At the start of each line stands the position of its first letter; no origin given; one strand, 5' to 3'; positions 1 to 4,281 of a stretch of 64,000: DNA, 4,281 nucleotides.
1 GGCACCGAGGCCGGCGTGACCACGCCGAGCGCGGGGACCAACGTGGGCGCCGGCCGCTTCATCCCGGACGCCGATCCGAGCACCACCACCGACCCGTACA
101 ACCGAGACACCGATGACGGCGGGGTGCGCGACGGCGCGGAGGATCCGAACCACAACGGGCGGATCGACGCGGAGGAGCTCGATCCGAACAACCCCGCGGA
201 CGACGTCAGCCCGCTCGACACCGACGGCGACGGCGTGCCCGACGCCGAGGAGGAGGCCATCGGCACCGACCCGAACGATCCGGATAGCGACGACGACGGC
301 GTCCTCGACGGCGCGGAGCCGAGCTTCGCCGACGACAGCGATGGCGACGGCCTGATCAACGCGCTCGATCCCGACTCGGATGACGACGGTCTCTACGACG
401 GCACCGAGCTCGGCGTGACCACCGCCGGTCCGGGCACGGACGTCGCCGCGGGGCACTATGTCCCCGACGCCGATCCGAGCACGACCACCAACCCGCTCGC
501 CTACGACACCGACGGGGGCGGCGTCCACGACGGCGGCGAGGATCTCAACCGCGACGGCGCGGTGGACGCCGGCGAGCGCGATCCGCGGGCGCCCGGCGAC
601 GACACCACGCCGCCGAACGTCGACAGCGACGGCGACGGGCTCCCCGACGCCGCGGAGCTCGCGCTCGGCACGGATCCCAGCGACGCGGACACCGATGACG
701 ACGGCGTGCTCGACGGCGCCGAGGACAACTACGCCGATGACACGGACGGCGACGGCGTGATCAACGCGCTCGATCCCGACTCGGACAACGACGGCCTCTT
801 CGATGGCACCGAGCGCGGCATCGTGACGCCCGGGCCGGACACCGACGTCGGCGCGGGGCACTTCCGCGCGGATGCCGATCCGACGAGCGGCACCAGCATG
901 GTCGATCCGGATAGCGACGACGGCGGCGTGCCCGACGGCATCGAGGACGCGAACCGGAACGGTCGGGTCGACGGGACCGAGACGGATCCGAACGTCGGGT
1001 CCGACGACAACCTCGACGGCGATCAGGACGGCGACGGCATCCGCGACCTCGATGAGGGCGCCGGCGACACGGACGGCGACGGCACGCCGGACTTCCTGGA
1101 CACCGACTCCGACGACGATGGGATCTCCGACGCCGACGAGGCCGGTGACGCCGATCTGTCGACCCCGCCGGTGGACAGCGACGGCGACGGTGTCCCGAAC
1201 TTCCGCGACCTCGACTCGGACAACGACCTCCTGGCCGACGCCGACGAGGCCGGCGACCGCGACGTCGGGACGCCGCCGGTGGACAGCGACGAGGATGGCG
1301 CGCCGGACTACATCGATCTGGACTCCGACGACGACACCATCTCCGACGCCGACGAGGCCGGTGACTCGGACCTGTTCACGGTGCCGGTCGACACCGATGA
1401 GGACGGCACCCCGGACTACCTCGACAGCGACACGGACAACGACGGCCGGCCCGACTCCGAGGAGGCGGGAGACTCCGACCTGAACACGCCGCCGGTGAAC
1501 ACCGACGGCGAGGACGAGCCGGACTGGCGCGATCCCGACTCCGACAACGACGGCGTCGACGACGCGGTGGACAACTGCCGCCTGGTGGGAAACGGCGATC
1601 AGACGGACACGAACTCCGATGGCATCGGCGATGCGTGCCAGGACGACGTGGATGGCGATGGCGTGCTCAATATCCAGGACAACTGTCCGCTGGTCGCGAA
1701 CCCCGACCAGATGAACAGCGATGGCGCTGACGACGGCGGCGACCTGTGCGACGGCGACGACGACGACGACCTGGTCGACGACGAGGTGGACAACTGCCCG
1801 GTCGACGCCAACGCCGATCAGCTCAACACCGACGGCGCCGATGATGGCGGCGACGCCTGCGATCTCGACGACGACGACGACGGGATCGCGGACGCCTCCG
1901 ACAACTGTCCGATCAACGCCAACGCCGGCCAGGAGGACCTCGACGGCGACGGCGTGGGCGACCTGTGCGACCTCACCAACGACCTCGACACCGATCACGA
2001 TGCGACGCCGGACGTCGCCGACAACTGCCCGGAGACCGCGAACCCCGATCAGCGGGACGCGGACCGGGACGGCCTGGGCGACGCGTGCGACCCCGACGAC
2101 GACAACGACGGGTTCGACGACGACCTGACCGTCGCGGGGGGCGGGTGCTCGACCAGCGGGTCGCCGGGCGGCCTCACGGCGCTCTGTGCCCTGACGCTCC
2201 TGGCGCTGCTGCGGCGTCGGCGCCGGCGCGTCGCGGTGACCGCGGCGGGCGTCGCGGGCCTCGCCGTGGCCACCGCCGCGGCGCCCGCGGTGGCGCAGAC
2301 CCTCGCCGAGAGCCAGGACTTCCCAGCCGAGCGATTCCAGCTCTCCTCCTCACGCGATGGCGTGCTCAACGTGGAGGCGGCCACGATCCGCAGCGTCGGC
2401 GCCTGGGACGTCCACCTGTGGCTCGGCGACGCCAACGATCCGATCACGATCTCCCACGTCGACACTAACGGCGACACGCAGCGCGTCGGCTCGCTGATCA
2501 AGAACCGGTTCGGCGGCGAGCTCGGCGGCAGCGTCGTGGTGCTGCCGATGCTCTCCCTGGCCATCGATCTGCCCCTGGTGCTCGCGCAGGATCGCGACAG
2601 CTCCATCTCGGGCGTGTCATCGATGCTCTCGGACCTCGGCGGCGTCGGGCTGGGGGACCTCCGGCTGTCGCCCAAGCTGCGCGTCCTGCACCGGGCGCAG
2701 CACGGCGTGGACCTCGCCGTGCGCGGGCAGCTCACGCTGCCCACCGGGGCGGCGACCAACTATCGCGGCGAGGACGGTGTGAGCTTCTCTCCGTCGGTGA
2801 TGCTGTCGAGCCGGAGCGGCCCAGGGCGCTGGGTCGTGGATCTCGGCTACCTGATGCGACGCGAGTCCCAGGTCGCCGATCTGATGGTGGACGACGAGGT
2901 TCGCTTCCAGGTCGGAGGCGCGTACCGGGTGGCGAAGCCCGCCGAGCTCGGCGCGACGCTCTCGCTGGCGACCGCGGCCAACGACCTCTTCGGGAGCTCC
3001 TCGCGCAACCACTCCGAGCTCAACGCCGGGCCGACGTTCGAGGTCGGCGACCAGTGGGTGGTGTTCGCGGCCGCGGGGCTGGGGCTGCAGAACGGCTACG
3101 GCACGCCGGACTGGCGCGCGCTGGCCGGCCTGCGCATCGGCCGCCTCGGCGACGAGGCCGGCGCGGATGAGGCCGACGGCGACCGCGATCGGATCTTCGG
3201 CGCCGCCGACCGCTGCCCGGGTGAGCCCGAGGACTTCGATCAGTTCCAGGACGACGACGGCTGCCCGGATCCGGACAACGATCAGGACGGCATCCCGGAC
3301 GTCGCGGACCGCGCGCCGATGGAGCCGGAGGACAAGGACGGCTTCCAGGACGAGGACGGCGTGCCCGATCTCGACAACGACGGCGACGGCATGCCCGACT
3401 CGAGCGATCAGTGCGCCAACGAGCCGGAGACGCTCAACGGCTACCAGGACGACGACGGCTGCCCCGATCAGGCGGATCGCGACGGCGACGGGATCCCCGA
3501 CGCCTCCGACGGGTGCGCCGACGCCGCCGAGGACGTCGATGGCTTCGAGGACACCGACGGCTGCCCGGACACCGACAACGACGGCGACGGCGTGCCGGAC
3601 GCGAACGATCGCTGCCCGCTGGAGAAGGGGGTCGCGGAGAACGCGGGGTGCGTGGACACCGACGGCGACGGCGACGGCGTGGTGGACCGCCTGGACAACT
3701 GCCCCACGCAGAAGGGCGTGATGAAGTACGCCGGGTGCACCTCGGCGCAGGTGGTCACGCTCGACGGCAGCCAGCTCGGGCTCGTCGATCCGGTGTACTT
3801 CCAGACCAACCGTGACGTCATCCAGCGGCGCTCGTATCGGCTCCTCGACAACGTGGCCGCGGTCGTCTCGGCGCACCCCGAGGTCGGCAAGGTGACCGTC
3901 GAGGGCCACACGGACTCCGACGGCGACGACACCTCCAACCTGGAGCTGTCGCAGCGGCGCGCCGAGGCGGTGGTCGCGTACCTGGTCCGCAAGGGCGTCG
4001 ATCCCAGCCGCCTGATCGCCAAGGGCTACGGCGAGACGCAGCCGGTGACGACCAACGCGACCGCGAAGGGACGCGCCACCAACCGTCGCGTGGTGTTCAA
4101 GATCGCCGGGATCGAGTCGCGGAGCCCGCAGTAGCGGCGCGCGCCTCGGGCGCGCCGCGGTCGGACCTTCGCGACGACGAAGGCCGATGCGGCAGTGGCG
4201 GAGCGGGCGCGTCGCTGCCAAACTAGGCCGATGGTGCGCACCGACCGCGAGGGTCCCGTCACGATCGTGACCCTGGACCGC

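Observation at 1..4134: A MYXO-CTERM-like sorting signal and a fresh signal peptide sit in the middle of a 1372-aa ORF. Two surface-protein genes appear fused.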

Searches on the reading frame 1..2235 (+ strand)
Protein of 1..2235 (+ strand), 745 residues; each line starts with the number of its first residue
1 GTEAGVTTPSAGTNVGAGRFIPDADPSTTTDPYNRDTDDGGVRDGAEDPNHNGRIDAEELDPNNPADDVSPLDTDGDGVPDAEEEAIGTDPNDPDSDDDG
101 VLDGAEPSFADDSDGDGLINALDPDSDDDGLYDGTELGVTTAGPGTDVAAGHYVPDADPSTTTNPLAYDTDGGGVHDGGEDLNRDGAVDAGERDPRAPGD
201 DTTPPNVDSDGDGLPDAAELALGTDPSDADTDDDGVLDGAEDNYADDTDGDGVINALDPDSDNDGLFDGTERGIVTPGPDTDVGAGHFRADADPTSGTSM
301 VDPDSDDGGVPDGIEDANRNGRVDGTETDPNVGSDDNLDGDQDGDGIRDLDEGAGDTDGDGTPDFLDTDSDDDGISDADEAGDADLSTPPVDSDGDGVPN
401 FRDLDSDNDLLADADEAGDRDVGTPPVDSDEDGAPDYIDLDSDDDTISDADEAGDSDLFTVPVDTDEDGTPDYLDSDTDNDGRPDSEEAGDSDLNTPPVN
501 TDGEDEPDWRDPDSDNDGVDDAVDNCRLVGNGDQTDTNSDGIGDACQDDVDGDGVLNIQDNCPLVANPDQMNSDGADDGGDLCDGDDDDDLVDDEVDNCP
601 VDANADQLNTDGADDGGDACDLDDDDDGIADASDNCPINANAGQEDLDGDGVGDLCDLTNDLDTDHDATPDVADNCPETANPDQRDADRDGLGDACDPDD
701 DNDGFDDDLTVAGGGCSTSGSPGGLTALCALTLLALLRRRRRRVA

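Call 4: search_protein_families(library=ncbifam, proteins=[window:1-2235:+], max_evalue=1)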
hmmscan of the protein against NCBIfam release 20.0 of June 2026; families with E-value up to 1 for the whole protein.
window:1-2235:+ (745 aa): 6 families
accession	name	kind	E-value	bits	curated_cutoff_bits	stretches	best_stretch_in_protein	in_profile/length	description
NF047638.1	throspo3_MtsC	equivalog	2.8e-59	201.1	350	3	495-658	107-266/428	cell-cell cohesion MYXO-CTERM protein MtsC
NF033765.2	gliding_CglD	equivalog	1.5e-31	109.1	400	5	1-70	364-431/1124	adventurous gliding motility lipoprotein CglD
NF045500.1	Omp28_seleno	equivalog_domain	1e-12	48.1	200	4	622-662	273-313/377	Omp28-related selenoprotein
TIGR03382.1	GC_trans_RRR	domain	0.0069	17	15.85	1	715-742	1-27/27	MYXO-CTERM sorting domain-containing protein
TIGR03901.2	MYXO-CTERM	domain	0.019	15.3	20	1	713-743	2-34/34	MYXO-CTERM sorting domain-containing protein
NF041894.1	MXAN_6652_fam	equivalog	0.032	13.8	200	1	684-740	161-203/203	MXAN_6652 family MXYO-CTERM-anchored protein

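Call 5: search_protein_families(library=pfam, proteins=[window:1-2235:+], max_evalue=0.1)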
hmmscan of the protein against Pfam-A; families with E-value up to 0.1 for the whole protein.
window:1-2235:+ (745 aa): 2 families
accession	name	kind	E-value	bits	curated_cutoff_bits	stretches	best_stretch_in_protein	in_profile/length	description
PF02412.23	TSP_3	-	6.8e-28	96.5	25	6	535-570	1-36/36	Thrombospondin type 3 repeat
PF18884.5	TSP3_bac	-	1.5e-11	44.3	25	2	73-94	1-22/22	Bacterial TSP3 repeat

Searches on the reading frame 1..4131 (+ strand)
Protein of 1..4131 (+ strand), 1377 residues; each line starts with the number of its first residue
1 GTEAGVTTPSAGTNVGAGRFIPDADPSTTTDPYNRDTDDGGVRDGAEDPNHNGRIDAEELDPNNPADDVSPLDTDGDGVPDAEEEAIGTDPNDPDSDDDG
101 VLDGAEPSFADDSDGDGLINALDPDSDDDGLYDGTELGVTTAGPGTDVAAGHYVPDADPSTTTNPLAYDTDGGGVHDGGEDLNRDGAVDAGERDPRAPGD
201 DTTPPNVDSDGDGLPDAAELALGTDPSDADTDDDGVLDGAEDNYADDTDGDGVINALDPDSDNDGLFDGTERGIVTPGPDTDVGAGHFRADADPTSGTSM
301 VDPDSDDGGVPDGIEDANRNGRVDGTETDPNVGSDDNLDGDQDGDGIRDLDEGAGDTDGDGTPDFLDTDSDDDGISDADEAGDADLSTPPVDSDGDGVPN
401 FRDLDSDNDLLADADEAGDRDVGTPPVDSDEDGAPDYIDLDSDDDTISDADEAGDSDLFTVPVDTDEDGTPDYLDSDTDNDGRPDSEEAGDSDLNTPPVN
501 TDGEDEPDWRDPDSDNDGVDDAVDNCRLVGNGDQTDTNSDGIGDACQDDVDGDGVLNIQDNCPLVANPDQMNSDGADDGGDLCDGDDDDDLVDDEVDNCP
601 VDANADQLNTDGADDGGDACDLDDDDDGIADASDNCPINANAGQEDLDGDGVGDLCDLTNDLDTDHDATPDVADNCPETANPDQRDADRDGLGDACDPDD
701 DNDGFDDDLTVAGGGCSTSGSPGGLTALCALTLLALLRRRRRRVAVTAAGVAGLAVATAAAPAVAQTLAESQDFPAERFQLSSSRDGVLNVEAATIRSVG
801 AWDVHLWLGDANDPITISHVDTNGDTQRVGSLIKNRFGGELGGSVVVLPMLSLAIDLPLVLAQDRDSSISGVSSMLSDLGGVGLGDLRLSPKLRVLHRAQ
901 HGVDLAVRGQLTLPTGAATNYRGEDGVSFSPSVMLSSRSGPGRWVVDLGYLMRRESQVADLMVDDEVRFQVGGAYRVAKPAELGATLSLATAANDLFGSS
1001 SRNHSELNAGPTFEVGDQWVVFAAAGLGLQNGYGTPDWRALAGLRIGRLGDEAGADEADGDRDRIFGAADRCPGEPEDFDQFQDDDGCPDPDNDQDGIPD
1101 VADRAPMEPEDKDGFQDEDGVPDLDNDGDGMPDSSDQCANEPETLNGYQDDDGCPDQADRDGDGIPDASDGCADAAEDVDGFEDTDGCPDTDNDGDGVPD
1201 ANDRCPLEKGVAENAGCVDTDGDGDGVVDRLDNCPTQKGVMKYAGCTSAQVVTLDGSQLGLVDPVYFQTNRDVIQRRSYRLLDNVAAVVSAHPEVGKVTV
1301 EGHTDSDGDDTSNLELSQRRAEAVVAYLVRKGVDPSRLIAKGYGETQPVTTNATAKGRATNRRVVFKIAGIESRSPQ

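Call 4: search_protein_families(library=ncbifam, proteins=[window:1-4131:+], max_evalue=1)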
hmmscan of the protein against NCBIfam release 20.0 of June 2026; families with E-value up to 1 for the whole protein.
window:1-4131:+ (1377 aa): 46 families (the best 25 are shown)
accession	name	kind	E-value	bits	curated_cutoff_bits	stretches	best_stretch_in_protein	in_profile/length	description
NF047638.1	throspo3_MtsC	equivalog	2.8e-62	211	350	5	495-658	107-266/428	cell-cell cohesion MYXO-CTERM protein MtsC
NF033763.1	exchanger_TraB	exception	3.9e-54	183.5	700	4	1186-1369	317-498/522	outer membrane exchange protein TraB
NF053611.1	YiaD_Gzip_OmpA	equivalog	2.5e-33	115.5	175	1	1258-1368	97-206/206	YiaD family glycine zipper/OmpA-like lipoprotein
NF053612.1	anchor_PA1041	equivalog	1.3e-31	110.4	250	2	1217-1368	71-235/236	PA1041 family peptidoglycan-binding anchor lipoprotein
NF033765.2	gliding_CglD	equivalog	2.4e-29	101.8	400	5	120-202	350-430/1124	adventurous gliding motility lipoprotein CglD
NF053585.1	OMP_LP_YfiB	equivalog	3.5e-26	92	128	1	1235-1366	32-158/163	outer membrane lipoprotein YfiB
NF045787.1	OmpABordt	equivalog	7.7e-25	87.7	200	1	1257-1370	79-191/194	outer membrane protein OmpA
NF053613.1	OMP_toxin_LptF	equivalog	1.6e-24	87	400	1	1264-1368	142-245/256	lipotoxin F family OmpA-related lipoprotein LptF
NF006541.1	PRK09038.1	equivalog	1.8e-22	80.2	283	1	1261-1368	139-248/253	flagellar motor protein MotD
NF053607.1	CHU_0125_OmpA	equivalog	1.8e-22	79.7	620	1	1262-1369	530-637/639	CHU_0125 family OmpA-like outer membrane integrity protein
TIGR03350.1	type_VI_ompA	equivalog_domain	2.8e-22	79.1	139.8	1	1263-1366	30-135/137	type VI secretion system protein TssL, long form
TIGR02802.1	Pal_lipo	equivalog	5.5e-20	71.4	125.35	1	1265-1367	2-103/104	peptidoglycan-associated lipoprotein Pal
NF007804.1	PRK10510.1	equivalog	6.4e-19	68.2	307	1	1252-1367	99-215/219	OmpA family lipoprotein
TIGR03789.1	pdsO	hypoth_equivalog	1.3e-18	67.5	152.2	1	1261-1368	137-243/243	sortase-associated OmpA-like protein PdsO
NF052230.1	T9SS_PorE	exception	2e-18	66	600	1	1261-1353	513-604/648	PorE family type IX secretion system protein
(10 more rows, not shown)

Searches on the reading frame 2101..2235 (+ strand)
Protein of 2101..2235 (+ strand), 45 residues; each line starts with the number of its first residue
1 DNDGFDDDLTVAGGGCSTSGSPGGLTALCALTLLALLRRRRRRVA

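Call 4: search_protein_families(library=ncbifam, proteins=[window:2101-2235:+], max_evalue=1)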
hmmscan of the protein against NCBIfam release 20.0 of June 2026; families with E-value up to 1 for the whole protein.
window:2101-2235:+ (45 aa): 10 families
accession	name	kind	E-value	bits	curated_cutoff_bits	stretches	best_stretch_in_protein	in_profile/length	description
TIGR03382.1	GC_trans_RRR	domain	7.5e-05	23.2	15.85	1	15-42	1-27/27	MYXO-CTERM sorting domain-containing protein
TIGR03901.2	MYXO-CTERM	domain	0.0004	20.7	20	1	13-43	2-34/34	MYXO-CTERM sorting domain-containing protein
NF038112.1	myxo_dep_M36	subfamily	0.0015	15.7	1500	1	10-42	1570-1603/1604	myxosortase-dependent M36 family metallopeptidase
NF041894.1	MXAN_6652_fam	equivalog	0.0054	16.3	200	1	10-40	173-203/203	MXAN_6652 family MXYO-CTERM-anchored protein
NF051874.1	PVV_CTERM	equivalog_domain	0.0056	16.4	27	1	23-45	14-36/38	PVV-CTERM domain-containing choice-of-anchor G protein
NF041936.1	MXAN_0125_fam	equivalog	0.016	15.3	65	1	13-42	143-169/169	MXAN_0125 family MYXO-CTERM protein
NF045529.2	Heimdall-CTERM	domain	0.02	15.3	24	1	25-43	8-26/26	Heimdall-CTERM domain-containing surface protein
NF045522.1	MXAN_2561_fam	equivalog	0.022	14.2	150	1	13-42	276-303/304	MXAN_2561 family MXYO-CTERM-anchored protein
NF045638.1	Mrt_dep_phytase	exception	0.13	11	440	1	12-43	401-430/430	myxosortase-dependent phytase-like phosphatase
NF033507.3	Loki-CTERM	subfamily_domain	0.16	12.3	19.9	1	27-43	11-27/27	Loki-CTERM sorting domain-containing protein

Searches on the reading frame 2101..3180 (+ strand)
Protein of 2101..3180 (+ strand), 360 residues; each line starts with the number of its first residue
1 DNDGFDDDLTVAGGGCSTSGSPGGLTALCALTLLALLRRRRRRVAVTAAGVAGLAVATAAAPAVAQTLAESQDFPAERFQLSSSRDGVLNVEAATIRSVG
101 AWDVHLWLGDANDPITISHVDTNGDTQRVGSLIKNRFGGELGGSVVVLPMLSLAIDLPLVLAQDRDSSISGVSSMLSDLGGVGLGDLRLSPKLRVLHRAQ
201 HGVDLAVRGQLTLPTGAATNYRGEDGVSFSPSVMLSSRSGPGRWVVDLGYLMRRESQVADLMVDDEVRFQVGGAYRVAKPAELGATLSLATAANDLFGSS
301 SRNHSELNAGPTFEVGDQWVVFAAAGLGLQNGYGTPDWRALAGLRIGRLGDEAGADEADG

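Call 6: find_homologous_proteins(query=window:2101-3180:+, max_evalue=0.00001)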
Query window:2101-3180:+ (360 aa): 8 proteins with E <= 0.00001 among 8000 candidates.
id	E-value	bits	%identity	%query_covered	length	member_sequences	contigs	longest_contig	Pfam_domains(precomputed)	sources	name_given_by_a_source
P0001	1.3e-140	487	75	81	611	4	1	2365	PF00691.26,PF13557.13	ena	-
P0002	6.7e-120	418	65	81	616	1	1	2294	PF00691.26,PF02412.24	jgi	jgi:outer membrane protein OmpA-like peptidoglycan-associated protein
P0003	6.0e-110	386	55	94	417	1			PF02412.24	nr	nr:transporter [Kofleriaceae bacterium]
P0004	6.5e-70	254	54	64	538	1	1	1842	PF00691.26,PF13557.13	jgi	jgi:OmpA-OmpF porin, OOP family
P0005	6.8e-53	198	38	77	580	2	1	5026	PF00691.26,PF13557.13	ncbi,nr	ncbi:MAG: OmpA family protein [Kofleriaceae bacterium]|nr:OmpA family protein [Kofleriaceae bacteriu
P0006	5.8e-21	93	31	85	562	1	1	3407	PF00691.26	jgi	jgi:outer membrane protein OmpA-like peptidoglycan-associated protein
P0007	1.5e-10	59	28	60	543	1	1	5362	PF00691.26,PF02412.24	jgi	jgi:OmpA-OmpF porin, OOP family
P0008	1.9e-9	55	26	78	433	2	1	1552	PF02412.24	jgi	jgi:OmpA-OmpF porin, OOP family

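Call 9: find_encoding_contigs(protein=P0005, flank=10000, max_places=4)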
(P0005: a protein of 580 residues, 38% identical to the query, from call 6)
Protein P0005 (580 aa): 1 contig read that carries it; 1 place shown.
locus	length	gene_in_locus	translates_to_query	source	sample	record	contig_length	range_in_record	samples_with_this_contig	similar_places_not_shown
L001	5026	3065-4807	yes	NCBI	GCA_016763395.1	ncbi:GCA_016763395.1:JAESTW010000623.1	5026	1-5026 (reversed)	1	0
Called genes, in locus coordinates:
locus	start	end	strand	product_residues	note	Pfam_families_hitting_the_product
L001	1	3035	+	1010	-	PF13948:DUF4215 (faint)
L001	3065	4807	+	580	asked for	PF13557:Phenol_MetA_deg, PF00691:OmpA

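Call 10: find_encoding_contigs(protein=P0006, flank=10000, max_places=4)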
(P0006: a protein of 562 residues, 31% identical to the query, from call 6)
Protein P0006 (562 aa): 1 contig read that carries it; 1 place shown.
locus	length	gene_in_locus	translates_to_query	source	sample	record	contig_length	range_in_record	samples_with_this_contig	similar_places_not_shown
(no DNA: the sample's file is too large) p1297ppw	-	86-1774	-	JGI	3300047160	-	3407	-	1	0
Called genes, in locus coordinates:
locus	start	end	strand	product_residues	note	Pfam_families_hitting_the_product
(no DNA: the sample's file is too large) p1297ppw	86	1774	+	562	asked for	PF00691:OmpA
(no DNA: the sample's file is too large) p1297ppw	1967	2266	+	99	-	PF00216:Bac_DNA_binding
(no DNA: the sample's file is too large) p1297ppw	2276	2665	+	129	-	PF13411:MerR_1, PF00376:MerR (weak)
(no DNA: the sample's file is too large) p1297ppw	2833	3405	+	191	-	?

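Call 13: find_encoding_contigs(protein=P0001, flank=10000, max_places=4)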
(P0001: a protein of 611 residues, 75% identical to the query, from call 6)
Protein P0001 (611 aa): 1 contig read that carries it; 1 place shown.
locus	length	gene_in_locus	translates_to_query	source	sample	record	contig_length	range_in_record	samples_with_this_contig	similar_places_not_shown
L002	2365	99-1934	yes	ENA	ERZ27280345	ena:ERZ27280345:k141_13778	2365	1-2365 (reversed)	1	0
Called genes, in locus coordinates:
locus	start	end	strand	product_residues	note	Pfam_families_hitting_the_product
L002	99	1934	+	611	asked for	PF13557:Phenol_MetA_deg, PF00691:OmpA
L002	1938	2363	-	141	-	?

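Call 14: find_encoding_contigs(protein=P0002, flank=10000, max_places=4)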
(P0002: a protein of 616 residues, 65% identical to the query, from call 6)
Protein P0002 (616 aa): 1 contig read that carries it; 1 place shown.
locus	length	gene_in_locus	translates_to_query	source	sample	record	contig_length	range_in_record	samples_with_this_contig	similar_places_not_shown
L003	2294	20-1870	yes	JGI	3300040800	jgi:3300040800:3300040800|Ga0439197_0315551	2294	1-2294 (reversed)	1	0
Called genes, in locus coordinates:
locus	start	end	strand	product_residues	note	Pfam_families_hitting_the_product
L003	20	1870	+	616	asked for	PF02412:TSP_3 (faint), PF00691:OmpA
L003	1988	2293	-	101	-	?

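Call 63: find_encoding_contigs(protein=P0007, flank=6000, max_places=2)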
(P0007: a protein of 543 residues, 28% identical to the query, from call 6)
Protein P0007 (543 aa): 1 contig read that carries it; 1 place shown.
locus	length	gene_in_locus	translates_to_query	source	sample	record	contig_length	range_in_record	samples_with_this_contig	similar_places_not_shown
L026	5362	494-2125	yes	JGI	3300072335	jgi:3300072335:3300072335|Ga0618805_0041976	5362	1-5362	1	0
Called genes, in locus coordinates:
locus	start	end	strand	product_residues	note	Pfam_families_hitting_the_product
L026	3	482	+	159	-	?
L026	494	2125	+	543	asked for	PF02412:TSP_3 (faint), PF00691:OmpA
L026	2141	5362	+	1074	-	?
